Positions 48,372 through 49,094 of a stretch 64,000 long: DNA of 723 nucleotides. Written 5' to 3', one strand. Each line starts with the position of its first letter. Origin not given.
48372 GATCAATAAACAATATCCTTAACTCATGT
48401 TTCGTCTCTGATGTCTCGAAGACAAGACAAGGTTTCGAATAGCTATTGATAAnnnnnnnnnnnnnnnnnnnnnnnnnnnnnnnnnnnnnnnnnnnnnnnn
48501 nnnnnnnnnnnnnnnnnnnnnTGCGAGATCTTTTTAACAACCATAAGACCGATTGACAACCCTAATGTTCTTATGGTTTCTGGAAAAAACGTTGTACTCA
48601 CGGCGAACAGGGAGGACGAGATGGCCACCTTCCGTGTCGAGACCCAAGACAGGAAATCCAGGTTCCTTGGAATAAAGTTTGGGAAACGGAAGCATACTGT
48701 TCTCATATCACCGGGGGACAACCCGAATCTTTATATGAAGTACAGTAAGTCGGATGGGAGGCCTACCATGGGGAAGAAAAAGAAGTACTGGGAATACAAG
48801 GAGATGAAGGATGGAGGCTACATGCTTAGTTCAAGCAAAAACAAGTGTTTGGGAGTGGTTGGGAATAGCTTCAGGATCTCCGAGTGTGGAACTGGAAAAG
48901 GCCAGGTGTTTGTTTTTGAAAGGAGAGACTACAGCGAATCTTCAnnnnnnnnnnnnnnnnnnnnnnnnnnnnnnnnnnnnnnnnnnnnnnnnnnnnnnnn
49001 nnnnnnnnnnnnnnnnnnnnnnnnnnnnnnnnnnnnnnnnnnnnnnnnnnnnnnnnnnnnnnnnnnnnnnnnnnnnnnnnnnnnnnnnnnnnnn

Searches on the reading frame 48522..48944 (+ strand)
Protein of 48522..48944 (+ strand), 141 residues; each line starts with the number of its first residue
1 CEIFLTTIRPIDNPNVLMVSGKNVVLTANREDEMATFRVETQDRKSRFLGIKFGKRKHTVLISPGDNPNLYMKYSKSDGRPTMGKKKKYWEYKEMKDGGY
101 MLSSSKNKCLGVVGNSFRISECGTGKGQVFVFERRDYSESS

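Call 46: search_solved_structures(query=A2, max_evalue=10)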
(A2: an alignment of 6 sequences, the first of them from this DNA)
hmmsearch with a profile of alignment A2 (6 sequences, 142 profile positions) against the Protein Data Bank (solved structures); distinct sequences matched with E-value up to 10: 3.
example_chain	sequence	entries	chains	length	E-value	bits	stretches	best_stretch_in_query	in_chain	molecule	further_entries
4owj_A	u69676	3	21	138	0.24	14.3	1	100-134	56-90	Cytolysin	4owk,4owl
2jnx_A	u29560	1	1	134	0.86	12.5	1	2-49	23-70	Calcium binding protein 2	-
3al5_A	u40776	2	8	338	1.5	11.8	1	52-84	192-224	JmjC domain-containing protein C2orf60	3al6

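Call 47: search_protein_families(library=pfam, alignment_id=A2, max_evalue=1)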
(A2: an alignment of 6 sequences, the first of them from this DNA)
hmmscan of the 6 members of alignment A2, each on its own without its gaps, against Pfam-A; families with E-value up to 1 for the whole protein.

A. member 1, seq(141 aa): 2 families
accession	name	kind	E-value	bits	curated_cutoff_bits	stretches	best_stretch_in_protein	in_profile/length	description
PF21595.3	CCL2-like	-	0.0023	18.4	27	1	15-108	8-101/127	CCL2 lectin-like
PF00652.28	Ricin_B_lectin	-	0.042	14.5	29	1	84-133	33-85/126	Ricin-type beta-trefoil lectin domain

B. families by the number of members that match (of 6 scanned): 5 families
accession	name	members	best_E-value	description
PF00652.28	Ricin_B_lectin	4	8.9e-05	Ricin-type beta-trefoil lectin domain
PF21595.3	CCL2-like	2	0.0023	CCL2 lectin-like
PF09757.15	Arb2-like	1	0.068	Arb2-like domain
PF03498.20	CDtoxinA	1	0.092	Cytolethal distending toxin A/C domain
PF14200.12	RicinB_lectin_2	1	0.2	Ricin-type beta-trefoil lectin domain-like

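Call 52: predict_structure(alignment_id=A2)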
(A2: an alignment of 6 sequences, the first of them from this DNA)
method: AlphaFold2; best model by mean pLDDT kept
length: 141 residues; sequences in the alignment: 6
mean_pLDDT: 81.9   pTM: 0.78
mean pLDDT of the five models: 81.9, 66.8, 60.2, 50.3, 40.1
residues with pLDDT >= 90: 56; 70-90: 64; 50-70: 9; < 50: 12
segments of 3 or more residues with pLDDT < 50: 45-48, 51-54, 138-141
pLDDT, mean of each block of 10 residues (from residue 1): 90 90 88 85 58 61 93 84 91 87 85 85 85 68 34
secondary structure, 60 per line:
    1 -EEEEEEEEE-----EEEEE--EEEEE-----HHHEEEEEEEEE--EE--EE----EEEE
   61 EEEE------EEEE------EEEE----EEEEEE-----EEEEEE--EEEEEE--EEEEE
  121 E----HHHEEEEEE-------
elements in order: E2-10 E16-20 E23-27 E36-44 E57-64 E71-74 E81-84 E89-94 E100-105 E108-113 E116-121 E129-134

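Call 54: fold_search(model_id=the predicted structure, library=pdb)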
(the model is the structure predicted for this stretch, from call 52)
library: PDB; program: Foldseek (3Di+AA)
matches with E <= 10: 640; with E <= 0.001: 105
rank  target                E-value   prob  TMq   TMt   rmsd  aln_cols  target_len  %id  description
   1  9qce_D                4.6e-05  1.00  0.72  0.73   3.2       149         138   13  HA70-HA17-HA33 complex from Clostridium botulinum Serotype B1 (released 2025-09-10)
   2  9qcm_H                4.8e-05  1.00  0.72  0.74   3.1       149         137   13  Botulinum neurotoxin type B1, 14-subunit, Large Progenitor Toxin Complex (L-PTC) (released 2025-09-10)
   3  9qcm_J                5.1e-05  1.00  0.69  0.38   3.4       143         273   16  Botulinum neurotoxin type B1, 14-subunit, Large Progenitor Toxin Complex (L-PTC) (released 2025-09-10)
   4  4uso_A                5.6e-05  1.00  0.71  0.73   3.7       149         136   15  X-ray structure of the CCL2 lectin in complex with sialyl lewis X (released 2015-07-22)
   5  4lo8_B                6.3e-05  1.00  0.72  0.71   3.3       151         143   13  HA70(D3)-HA17 (released 2013-10-30)
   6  4xfu_A                6.6e-05  1.00  0.73  0.70   2.8       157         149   13  Structure of IL-18 SER Mutant V (released 2015-06-10)
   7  4ouj_A                6.6e-05  1.00  0.72  0.38   3.3       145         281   15  Crystal structure of HA33B-Lac (released 2014-06-04)
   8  9qcm_N                6.6e-05  1.00  0.67  0.37   4.1       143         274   16  Botulinum neurotoxin type B1, 14-subunit, Large Progenitor Toxin Complex (L-PTC) (released 2025-09-10)
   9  5vi4_A                7.3e-05  1.00  0.74  0.72   4.5       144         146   10  IL-33/ST2/IL-1RAcP ternary complex structure (released 2017-09-27)
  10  4lo8_F                9.5e-05  1.00  0.75  0.74   2.9       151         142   13  HA70(D3)-HA17 (released 2013-10-30)
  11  4uso_B                1.0e-04  1.00  0.72  0.75   3.0       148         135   16  X-ray structure of the CCL2 lectin in complex with sialyl lewis X (released 2015-07-22)
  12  2afg_A                1.0e-04  1.00  0.66  0.71   4.0       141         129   13  2.0 ANGSTROM X-RAY STRUCTURE OF HUMAN ACIDIC FIBROBLAST GROWTH FACTOR (released 1995-10-15)
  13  9qcm_F                1.1e-04  1.00  0.67  0.70   3.7       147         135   14  Botulinum neurotoxin type B1, 14-subunit, Large Progenitor Toxin Complex (L-PTC) (released 2025-09-10)
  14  3aj6_B                1.2e-04  1.00  0.76  0.40   2.3       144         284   15  HA1 (HA33) mutant F179I of botulinum type C progenitor toxin complexed with N-acetylgalactosamine, bound at site II (released 2011-06-01)
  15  4lo0_A                1.2e-04  1.00  0.72  0.37   2.8       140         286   14  Apo HA17-HA33 (released 2013-10-30)
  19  4ion_A                1.7e-04  1.00  0.67  0.67   4.4       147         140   12  Macrolepiota procera ricin B-like lectin (MPL) (released 2013-11-20)
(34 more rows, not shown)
